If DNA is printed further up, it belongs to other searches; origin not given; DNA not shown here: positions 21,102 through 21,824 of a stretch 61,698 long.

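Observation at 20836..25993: Rieske/cytochrome b6-type operon with an embedded cytoplasmic 2x[4Fe-4S] ferredoxin-like subunit and three unassigned membrane proteins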

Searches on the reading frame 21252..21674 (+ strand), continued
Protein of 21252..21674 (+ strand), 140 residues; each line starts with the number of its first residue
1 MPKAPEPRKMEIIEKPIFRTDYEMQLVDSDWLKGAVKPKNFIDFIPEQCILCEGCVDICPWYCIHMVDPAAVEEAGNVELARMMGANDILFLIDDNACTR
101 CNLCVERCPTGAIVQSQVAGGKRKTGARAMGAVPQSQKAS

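Call 74: find_encoding_contigs(protein=P0392, flank=7000, max_places=1)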
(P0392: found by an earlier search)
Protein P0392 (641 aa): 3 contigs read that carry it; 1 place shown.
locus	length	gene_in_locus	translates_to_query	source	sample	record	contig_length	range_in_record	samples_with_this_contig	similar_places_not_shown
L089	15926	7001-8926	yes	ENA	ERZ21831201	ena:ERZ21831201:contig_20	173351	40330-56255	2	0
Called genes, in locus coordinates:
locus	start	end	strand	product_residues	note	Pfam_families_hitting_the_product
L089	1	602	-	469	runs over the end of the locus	PF00479:G6PD_N, PF02781:G6PD_C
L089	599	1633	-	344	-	PF03446:NAD_binding_2, PF03807:F420_oxidored (weak), PF00393:6PGD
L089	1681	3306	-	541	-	PF01292:Ni_hydr_CYTB, PF00174:Oxidored_molyb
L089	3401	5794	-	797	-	PF09137:Glucodextran_N, PF00723:Glyco_hydro_15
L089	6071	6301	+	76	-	-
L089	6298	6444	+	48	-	PF13500:AAA_26, PF01656:CbiA (weak)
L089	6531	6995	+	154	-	PF02082:Rrf2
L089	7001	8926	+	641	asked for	PF12797:Fer4_2 (faint), PF13237:Fer4_10 (faint), PF14691:Fer4_20, PF07992:Pyr_redox_2, PF13450:NAD_binding_8 (weak), PF12838:Fer4_7 (weak), PF13187:Fer4_9 (weak), PF00037:Fer4 (weak), +1 more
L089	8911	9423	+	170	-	PF00355:Rieske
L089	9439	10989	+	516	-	PF00033:Cytochrome_B, PF14358:DUF4405 (weak), PF13631:Cytochrom_B_N_2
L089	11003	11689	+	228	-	PF12804:NTP_transf_3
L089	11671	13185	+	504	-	PF22113:Mtrc-MtrF_II-IV_dom (faint), PF14522:Cytochrome_C7 (faint), PF00034:Cytochrom_C, PF13442:Cytochrome_CBB3, PF00034:Cytochrom_C, PF13442:Cytochrome_CBB3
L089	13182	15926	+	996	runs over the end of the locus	PF00384:Molybdopterin, PF01568:Molydop_binding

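Call 75: find_encoding_contigs(protein=P0222, flank=7000, max_places=1)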
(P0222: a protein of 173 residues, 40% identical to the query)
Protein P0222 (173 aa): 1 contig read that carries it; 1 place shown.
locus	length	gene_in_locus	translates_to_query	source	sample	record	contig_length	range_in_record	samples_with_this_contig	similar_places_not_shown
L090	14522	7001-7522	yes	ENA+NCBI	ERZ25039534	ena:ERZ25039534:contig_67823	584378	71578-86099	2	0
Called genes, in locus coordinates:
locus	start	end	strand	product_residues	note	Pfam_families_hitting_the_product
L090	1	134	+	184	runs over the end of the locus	-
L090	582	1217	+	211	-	PF13358:DDE_3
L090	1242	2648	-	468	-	-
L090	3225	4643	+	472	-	PF01938:TRAM, PF05958:tRNA_U5-meth_tr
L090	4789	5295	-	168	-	PF18306:LDcluster4, PF03641:Lysine_decarbox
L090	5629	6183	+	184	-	PF14691:Fer4_20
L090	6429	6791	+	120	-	-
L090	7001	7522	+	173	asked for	PF12800:Fer4_4 (faint), PF12838:Fer4_7, PF13187:Fer4_9, PF00037:Fer4, PF12797:Fer4_2 (weak), PF13237:Fer4_10 (weak), PF14697:Fer4_21 (weak), PF13484:Fer4_16 (weak), +1 more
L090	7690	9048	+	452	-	PF00933:Glyco_hydro_3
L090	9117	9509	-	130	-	PF00515:TPR_1, PF07719:TPR_2 (weak), PF13414:TPR_11, PF13424:TPR_12 (weak), PF13428:TPR_14 (weak), PF13432:TPR_16, PF14559:TPR_19 (weak), PF00515:TPR_1 (weak), +7 more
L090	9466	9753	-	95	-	PF13431:TPR_17 (faint), PF07719:TPR_2 (weak), PF13424:TPR_12, PF13432:TPR_16 (weak), PF13371:TPR_9, PF13414:TPR_11 (weak), PF00515:TPR_1 (weak), PF07719:TPR_2 (weak), +2 more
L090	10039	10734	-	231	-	PF13424:TPR_12 (faint), PF13428:TPR_14 (faint), PF00515:TPR_1 (faint), PF07719:TPR_2 (faint), PF13176:TPR_7 (faint), PF13432:TPR_16 (weak), PF14559:TPR_19 (weak), PF13431:TPR_17 (weak), +6 more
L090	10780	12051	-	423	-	PF13625:Helicase_C_3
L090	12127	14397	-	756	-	-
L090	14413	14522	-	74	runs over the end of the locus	-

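Call 76: search_protein_families(library=pfam, proteins=[P0392, P0226, P0234, P0245, P0259, P0216, P0257, P0270, P0247, P0230], max_evalue=0.000001)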
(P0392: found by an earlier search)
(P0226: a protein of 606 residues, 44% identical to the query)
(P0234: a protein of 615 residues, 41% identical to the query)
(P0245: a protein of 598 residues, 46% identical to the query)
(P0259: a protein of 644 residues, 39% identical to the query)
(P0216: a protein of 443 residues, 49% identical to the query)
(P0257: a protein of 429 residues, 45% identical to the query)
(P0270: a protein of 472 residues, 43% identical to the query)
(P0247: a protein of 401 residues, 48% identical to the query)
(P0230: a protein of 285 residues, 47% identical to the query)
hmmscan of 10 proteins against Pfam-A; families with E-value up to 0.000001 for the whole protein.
P0392 (641 aa): 5 families
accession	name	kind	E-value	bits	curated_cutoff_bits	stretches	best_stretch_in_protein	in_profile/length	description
PF07992.20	Pyr_redox_2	-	1.5e-27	97.2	26.1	1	155-465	2-291/291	Pyridine nucleotide-disulphide oxidoreductase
PF14691.11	Fer4_20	-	3.8e-15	56.1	25.8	1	28-102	31-108/113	Dihydroprymidine dehydrogenase domain II, 4Fe-4S cluster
PF00037.32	Fer4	-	4.5e-10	39.4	21.1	1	604-626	2-24/24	4Fe-4S binding domain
PF12838.12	Fer4_7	-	6.1e-09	36.6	27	1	554-624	1-52/52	4Fe-4S dicluster domain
PF13738.12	Pyr_redox_3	-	8.4e-08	32.2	30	0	158-185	2-30/305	Pyridine nucleotide-disulphide oxidoreductase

P0226 (606 aa): 12 families
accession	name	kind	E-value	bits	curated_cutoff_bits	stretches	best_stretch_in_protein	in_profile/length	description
PF07992.20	Pyr_redox_2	-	9.2e-34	117.6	26.1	1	117-439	3-291/291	Pyridine nucleotide-disulphide oxidoreductase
PF14691.11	Fer4_20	-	6.9e-18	64.9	25.8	1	23-97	31-108/113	Dihydroprymidine dehydrogenase domain II, 4Fe-4S cluster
PF00070.33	Pyr_redox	-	4.9e-15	56.3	22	0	117-150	2-35/82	Pyridine nucleotide-disulphide oxidoreductase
PF00037.32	Fer4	-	3.7e-13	49.1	21.1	1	571-593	2-24/24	4Fe-4S binding domain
PF12838.12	Fer4_7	-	4.5e-11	43.5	27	1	525-591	1-52/52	4Fe-4S dicluster domain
PF13450.12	NAD_binding_8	-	2.4e-10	41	21.9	1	119-153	1-35/68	NAD(P)-binding Rossmann-like domain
PF01266.30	DAO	-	3.8e-08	33.7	27.9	1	117-151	2-37/353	FAD dependent oxidoreductase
PF13237.11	Fer4_10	-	1.4e-07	31.7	25.5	0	570-599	2-33/53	4Fe-4S dicluster domain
PF13187.11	Fer4_9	-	2.1e-07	31.3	27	1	525-592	1-52/52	4Fe-4S dicluster domain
PF13738.12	Pyr_redox_3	-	3.2e-07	30.3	30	0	119-146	2-30/305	Pyridine nucleotide-disulphide oxidoreductase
PF12837.12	Fer4_6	-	5.7e-07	29.6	25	0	569-592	1-24/24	4Fe-4S binding domain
PF12797.12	Fer4_2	-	7.7e-07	29.1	24.5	0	519-538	3-22/22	4Fe-4S binding domain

P0234 (615 aa): 7 families
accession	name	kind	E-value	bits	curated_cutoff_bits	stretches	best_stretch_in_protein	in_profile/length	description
PF07992.20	Pyr_redox_2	-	6.1e-31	108.3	26.1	1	124-446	2-291/291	Pyridine nucleotide-disulphide oxidoreductase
PF14691.11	Fer4_20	-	5.6e-22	78.1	25.8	1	21-94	31-107/113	Dihydroprymidine dehydrogenase domain II, 4Fe-4S cluster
PF13738.12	Pyr_redox_3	-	2.3e-11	43.9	30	0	375-430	252-305/305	Pyridine nucleotide-disulphide oxidoreductase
PF12838.12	Fer4_7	-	3.7e-10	40.5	27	1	537-602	1-52/52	4Fe-4S dicluster domain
PF00037.32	Fer4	-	6.5e-10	38.8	21.1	1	583-604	3-24/24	4Fe-4S binding domain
PF13237.11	Fer4_10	-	1.6e-07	31.6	25.5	0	581-607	2-30/53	4Fe-4S dicluster domain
PF13450.12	NAD_binding_8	-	2e-07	31.6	21.9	1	127-162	1-36/68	NAD(P)-binding Rossmann-like domain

P0245 (598 aa): 6 families
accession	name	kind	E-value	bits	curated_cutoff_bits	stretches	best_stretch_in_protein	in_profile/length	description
PF07992.20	Pyr_redox_2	-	1.3e-22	81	26.1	1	141-432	3-291/291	Pyridine nucleotide-disulphide oxidoreductase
PF14691.11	Fer4_20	-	8e-15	55.1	25.8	1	19-91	31-106/113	Dihydroprymidine dehydrogenase domain II, 4Fe-4S cluster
PF13738.12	Pyr_redox_3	-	5.4e-12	46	30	0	268-416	164-305/305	Pyridine nucleotide-disulphide oxidoreductase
PF00037.32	Fer4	-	1.7e-10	40.7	21.1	1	566-587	3-24/24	4Fe-4S binding domain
PF12838.12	Fer4_7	-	3.3e-09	37.5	27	1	521-585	1-52/52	4Fe-4S dicluster domain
PF13450.12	NAD_binding_8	-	7.6e-07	29.8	21.9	1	143-177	1-35/68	NAD(P)-binding Rossmann-like domain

P0259 (644 aa): 7 families
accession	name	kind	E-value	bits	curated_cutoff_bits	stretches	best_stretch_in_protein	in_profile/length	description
PF07992.20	Pyr_redox_2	-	5.3e-24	85.6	26.1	1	151-461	2-291/291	Pyridine nucleotide-disulphide oxidoreductase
PF14691.11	Fer4_20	-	4.7e-17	62.3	25.8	1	21-95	31-108/113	Dihydroprymidine dehydrogenase domain II, 4Fe-4S cluster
PF00037.32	Fer4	-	3.4e-09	36.6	21.1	0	599-620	3-24/24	4Fe-4S binding domain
PF13738.12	Pyr_redox_3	-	1.6e-08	34.6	30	0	154-181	2-30/305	Pyridine nucleotide-disulphide oxidoreductase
PF12838.12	Fer4_7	-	3.7e-08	34.1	27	1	550-618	1-52/52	4Fe-4S dicluster domain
PF13237.11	Fer4_10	-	1.5e-07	31.6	25.5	0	545-615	3-53/53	4Fe-4S dicluster domain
PF13450.12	NAD_binding_8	-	9.7e-07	29.4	21.9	0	154-189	1-36/68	NAD(P)-binding Rossmann-like domain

P0216 (443 aa): 6 families
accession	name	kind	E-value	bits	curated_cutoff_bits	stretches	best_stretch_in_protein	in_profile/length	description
PF07992.20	Pyr_redox_2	-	2.3e-16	60.5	26.1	1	45-258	97-290/291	Pyridine nucleotide-disulphide oxidoreductase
PF12838.12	Fer4_7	-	1.8e-08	35.1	27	1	348-419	1-52/52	4Fe-4S dicluster domain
PF13237.11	Fer4_10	-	5.7e-08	33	25.5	0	398-422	2-22/53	4Fe-4S dicluster domain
PF00037.32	Fer4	-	7.4e-08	32.3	21.1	0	400-420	3-23/24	4Fe-4S binding domain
PF13738.12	Pyr_redox_3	-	3.9e-07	30.1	30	1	85-243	156-305/305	Pyridine nucleotide-disulphide oxidoreductase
PF13484.11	Fer4_16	-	5.9e-07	30.6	30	0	405-433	2-28/66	4Fe-4S double cluster binding domain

P0257 (429 aa): 6 families
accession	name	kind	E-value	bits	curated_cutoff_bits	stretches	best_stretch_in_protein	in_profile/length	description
PF00037.32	Fer4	-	5.8e-13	48.5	21.1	1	384-405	2-23/24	4Fe-4S binding domain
PF12838.12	Fer4_7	-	5.7e-10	40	27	1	334-404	1-52/52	4Fe-4S dicluster domain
PF07992.20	Pyr_redox_2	-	2e-08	34.5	26.1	1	3-147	105-215/291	Pyridine nucleotide-disulphide oxidoreductase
PF13237.11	Fer4_10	-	2.4e-07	31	25.5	0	383-409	2-25/53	4Fe-4S dicluster domain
PF12797.12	Fer4_2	-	2.5e-07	30.6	24.5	0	329-347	4-22/22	4Fe-4S binding domain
PF12837.12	Fer4_6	-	4.1e-07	30.1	25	0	330-349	4-23/24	4Fe-4S binding domain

P0270 (472 aa): 6 families
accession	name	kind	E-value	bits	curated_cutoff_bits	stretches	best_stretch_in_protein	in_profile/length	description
PF07992.20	Pyr_redox_2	-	4.1e-22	79.4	26.1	1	63-307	99-291/291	Pyridine nucleotide-disulphide oxidoreductase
PF00037.32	Fer4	-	5.9e-12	45.3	21.1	1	437-458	2-23/24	4Fe-4S binding domain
PF12838.12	Fer4_7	-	7.1e-10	39.6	27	1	396-457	2-52/52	4Fe-4S dicluster domain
PF12837.12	Fer4_6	-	3.4e-07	30.4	25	0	436-457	2-23/24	4Fe-4S binding domain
PF13484.11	Fer4_16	-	3.8e-07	31.2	30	0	443-464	2-23/66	4Fe-4S double cluster binding domain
PF12797.12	Fer4_2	-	8.8e-07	28.9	24.5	0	435-455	2-22/22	4Fe-4S binding domain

P0247 (401 aa): 9 families
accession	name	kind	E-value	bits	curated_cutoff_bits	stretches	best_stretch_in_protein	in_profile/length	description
PF07992.20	Pyr_redox_2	-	5.4e-23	82.3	26.1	1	26-239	100-291/291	Pyridine nucleotide-disulphide oxidoreductase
PF00037.32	Fer4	-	1.7e-14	53.4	21.1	1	366-388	2-24/24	4Fe-4S binding domain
PF12838.12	Fer4_7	-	7e-11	42.9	27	1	326-386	1-52/52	4Fe-4S dicluster domain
PF12797.12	Fer4_2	-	2.9e-10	39.9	24.5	0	366-384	4-22/22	4Fe-4S binding domain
PF13738.12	Pyr_redox_3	-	9.2e-10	38.7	30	1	28-223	127-305/305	Pyridine nucleotide-disulphide oxidoreductase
PF13237.11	Fer4_10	-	1.1e-09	38.5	25.5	1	321-383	3-53/53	4Fe-4S dicluster domain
PF14697.11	Fer4_21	-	1.1e-08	35.5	35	1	323-389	4-59/59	4Fe-4S dicluster domain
PF12837.12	Fer4_6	-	2.4e-08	34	25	0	368-387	5-24/24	4Fe-4S binding domain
PF13484.11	Fer4_16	-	4.8e-08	34.1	30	0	371-394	1-24/66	4Fe-4S double cluster binding domain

P0230 (285 aa): 6 families
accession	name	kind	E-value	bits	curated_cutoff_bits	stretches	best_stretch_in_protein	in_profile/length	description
PF07992.20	Pyr_redox_2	-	8.8e-13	48.7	26.1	1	39-108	221-291/291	Pyridine nucleotide-disulphide oxidoreductase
PF12838.12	Fer4_7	-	6.4e-10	39.8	27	1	197-263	1-51/52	4Fe-4S dicluster domain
PF00037.32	Fer4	-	1.6e-09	37.6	21.1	0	245-266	3-24/24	4Fe-4S binding domain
PF13237.11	Fer4_10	-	3.8e-08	33.6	25.5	0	243-262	2-21/53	4Fe-4S dicluster domain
PF12797.12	Fer4_2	-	2e-07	31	24.5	0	243-262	3-22/22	4Fe-4S binding domain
PF13484.11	Fer4_16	-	4.8e-07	30.9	30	0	197-233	1-36/66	4Fe-4S double cluster binding domain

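Call 78: find_encoding_contigs(protein=P0226, flank=6000, max_places=2)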
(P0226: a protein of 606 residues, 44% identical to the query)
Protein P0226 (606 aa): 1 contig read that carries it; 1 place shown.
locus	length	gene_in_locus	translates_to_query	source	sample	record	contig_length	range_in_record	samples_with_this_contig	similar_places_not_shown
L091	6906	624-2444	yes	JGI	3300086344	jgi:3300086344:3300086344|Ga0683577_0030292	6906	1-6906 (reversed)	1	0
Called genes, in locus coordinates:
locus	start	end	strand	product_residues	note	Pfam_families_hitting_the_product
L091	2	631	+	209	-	?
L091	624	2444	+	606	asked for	PF14691:Fer4_20, PF00070:Pyr_redox (weak), PF00890:FAD_binding_2 (weak), PF01266:DAO, PF07992:Pyr_redox_2, PF13450:NAD_binding_8, PF12838:Fer4_7, PF00037:Fer4, +9 more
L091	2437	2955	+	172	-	PF00355:Rieske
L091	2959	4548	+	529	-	PF00033:Cytochrome_B, PF14358:DUF4405, PF13631:Cytochrom_B_N_2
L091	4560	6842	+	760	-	PF13442:Cytochrome_CBB3 (faint), PF14537:Cytochrom_c3_2 (faint), PF00034:Cytochrom_C, PF02433:FixO (weak), PF00034:Cytochrom_C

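Call 79: find_encoding_contigs(protein=P0234, flank=6000, max_places=2)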
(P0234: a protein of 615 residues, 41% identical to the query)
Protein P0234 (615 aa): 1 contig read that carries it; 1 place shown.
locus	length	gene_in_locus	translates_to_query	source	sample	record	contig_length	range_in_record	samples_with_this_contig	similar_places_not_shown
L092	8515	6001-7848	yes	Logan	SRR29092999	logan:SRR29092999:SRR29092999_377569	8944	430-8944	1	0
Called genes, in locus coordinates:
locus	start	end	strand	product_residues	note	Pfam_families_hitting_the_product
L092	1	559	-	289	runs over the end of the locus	PF00294:PfkB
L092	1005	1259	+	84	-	-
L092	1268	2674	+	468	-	PF00072:Response_reg, PF00158:Sigma54_activat, PF14532:Sigma54_activ_2, PF00004:AAA (weak), PF07728:AAA_5, PF25601:AAA_lid_14, PF02954:HTH_8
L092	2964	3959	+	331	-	-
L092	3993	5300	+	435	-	-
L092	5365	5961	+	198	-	PF13473:Cupredoxin_1 (weak), PF09430:EMC7_beta-sandw (faint), PF00127:Copper-bind (weak), PF13620:CarboxypepD_reg (weak)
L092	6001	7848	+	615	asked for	PF14691:Fer4_20, PF01946:Thi4 (weak), PF01266:DAO (weak), PF07992:Pyr_redox_2, PF13450:NAD_binding_8 (weak), PF12838:Fer4_7, PF13187:Fer4_9 (weak), PF00037:Fer4 (weak), +5 more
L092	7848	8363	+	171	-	PF00355:Rieske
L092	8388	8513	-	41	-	?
